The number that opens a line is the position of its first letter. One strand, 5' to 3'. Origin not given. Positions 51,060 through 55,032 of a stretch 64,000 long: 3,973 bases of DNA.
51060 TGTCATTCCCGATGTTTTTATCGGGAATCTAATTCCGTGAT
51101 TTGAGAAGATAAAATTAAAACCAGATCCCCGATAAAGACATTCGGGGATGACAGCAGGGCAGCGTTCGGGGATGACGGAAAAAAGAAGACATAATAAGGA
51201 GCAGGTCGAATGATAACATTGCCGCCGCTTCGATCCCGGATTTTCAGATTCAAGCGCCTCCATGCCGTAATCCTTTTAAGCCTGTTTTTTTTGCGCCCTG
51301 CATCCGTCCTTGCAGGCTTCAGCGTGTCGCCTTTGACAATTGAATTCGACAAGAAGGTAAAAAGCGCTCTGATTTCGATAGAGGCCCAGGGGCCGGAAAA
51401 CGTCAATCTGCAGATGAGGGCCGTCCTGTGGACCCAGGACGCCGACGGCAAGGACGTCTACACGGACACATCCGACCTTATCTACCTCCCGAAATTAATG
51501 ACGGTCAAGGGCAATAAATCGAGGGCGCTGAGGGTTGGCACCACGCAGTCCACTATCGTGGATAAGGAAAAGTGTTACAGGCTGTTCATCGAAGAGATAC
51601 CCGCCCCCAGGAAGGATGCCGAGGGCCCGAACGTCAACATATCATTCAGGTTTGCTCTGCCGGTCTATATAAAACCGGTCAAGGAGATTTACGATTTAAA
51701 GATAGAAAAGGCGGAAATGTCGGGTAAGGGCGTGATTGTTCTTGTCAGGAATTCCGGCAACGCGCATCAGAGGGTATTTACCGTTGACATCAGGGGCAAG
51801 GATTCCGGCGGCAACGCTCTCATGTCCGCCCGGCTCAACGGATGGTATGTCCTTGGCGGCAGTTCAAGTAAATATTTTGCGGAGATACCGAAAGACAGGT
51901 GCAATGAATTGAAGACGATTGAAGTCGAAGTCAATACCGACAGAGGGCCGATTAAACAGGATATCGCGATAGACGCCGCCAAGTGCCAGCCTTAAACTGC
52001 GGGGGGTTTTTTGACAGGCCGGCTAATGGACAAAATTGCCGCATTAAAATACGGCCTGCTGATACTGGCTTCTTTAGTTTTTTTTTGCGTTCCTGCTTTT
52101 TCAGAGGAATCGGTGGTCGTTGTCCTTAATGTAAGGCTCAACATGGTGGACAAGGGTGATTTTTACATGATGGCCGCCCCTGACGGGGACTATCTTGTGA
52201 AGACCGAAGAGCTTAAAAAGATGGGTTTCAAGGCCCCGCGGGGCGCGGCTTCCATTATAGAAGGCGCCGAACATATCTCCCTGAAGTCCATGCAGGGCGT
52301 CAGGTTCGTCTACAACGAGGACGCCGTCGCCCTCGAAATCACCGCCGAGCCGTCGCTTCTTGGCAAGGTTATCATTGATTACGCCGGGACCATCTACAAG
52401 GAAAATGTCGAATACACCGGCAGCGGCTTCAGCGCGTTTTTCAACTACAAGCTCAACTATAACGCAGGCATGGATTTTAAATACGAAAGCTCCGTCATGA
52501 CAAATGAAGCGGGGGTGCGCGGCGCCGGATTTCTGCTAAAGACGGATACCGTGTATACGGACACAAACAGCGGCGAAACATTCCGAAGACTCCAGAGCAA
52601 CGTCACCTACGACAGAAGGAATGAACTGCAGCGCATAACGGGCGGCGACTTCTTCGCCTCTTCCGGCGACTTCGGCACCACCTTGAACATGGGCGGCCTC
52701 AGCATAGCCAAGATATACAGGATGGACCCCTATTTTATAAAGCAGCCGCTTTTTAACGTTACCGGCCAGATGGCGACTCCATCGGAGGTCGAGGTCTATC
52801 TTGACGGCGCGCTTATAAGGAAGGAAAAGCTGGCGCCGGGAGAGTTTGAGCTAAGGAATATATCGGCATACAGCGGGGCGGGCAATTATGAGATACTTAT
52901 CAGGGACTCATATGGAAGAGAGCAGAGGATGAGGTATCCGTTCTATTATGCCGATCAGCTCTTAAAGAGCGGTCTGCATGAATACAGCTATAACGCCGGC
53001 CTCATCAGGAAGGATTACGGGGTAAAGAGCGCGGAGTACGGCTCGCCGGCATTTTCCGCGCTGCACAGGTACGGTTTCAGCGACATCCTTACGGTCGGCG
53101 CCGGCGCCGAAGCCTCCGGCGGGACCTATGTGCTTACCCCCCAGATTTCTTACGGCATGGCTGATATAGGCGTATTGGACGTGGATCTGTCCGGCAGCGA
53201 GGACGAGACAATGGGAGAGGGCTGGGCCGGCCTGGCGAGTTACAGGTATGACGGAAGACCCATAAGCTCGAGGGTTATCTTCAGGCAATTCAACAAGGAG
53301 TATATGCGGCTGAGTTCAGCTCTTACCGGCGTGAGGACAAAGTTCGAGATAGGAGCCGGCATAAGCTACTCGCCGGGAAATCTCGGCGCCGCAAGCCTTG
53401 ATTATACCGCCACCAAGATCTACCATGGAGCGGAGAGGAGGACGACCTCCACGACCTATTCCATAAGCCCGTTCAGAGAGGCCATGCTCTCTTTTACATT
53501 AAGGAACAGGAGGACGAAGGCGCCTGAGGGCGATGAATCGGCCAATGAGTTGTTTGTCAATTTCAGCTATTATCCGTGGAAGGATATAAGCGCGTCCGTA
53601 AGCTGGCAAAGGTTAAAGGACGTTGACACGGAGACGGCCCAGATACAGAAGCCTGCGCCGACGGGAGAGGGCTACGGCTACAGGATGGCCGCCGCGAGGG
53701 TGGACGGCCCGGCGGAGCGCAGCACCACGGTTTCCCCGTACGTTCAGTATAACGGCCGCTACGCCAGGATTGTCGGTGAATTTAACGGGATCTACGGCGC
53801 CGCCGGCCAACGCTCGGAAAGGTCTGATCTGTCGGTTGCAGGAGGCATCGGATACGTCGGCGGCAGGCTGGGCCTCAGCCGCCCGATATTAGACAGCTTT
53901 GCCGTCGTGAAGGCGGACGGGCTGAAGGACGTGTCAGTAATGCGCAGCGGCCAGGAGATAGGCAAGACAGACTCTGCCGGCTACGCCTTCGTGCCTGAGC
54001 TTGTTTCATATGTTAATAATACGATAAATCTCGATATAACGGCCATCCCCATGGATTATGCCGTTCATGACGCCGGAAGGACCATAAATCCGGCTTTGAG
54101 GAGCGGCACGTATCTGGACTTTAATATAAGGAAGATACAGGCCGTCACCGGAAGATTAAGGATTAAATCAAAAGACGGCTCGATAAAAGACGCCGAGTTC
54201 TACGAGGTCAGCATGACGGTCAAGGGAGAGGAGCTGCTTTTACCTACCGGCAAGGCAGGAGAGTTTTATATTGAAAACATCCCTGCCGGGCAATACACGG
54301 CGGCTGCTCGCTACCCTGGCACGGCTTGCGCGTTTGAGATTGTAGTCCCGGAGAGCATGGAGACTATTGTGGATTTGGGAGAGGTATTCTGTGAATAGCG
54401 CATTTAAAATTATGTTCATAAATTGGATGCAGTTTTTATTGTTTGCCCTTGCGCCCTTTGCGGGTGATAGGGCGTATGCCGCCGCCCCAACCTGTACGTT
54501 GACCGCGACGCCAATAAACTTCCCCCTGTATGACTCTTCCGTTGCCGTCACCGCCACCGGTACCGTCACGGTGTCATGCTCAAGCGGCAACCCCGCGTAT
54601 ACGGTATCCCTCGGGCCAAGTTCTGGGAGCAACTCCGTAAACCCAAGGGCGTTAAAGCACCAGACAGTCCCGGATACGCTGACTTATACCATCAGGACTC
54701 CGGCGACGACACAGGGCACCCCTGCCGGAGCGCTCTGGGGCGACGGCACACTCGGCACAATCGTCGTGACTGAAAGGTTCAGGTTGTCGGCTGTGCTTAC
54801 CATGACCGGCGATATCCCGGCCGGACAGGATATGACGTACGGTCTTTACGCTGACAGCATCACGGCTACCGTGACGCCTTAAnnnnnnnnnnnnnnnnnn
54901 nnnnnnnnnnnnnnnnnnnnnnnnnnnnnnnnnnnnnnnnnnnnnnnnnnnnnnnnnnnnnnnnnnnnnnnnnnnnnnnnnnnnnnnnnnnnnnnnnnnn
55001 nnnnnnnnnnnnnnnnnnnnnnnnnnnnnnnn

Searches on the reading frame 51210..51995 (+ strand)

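Call 83: search_protein_families(library=pfam, proteins=[window:51210-51995:+], max_evalue=0.0001)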
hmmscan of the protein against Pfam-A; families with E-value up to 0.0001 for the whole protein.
window:51210-51995:+ (261 aa): 1 family
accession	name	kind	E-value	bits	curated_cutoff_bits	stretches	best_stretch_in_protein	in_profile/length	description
PF00345.26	PapD_N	-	2.1e-13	50.8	23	1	37-157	2-123/126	Pili and flagellar-assembly chaperone, PapD N-terminal domain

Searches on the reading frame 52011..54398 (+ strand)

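Call 83: search_protein_families(library=pfam, proteins=[window:52011-54398:+], max_evalue=0.0001)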
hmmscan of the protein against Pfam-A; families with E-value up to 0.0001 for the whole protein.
window:52011-54398:+ (795 aa): 1 family
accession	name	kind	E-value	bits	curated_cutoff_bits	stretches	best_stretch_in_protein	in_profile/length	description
PF00577.26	Usher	-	2.7e-33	116.1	27.1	1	168-689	7-534/549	Outer membrane usher protein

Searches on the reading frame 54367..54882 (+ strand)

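Call 83: search_protein_families(library=pfam, proteins=[window:54367-54882:+], max_evalue=0.0001)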
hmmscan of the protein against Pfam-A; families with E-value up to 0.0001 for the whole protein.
window:54367-54882:+ (171 aa): 1 family
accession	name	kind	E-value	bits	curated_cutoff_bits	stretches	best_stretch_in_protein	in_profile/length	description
PF05229.21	SCPU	-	1.6e-15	58.1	22.4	1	38-168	10-138/138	Spore Coat Protein U domain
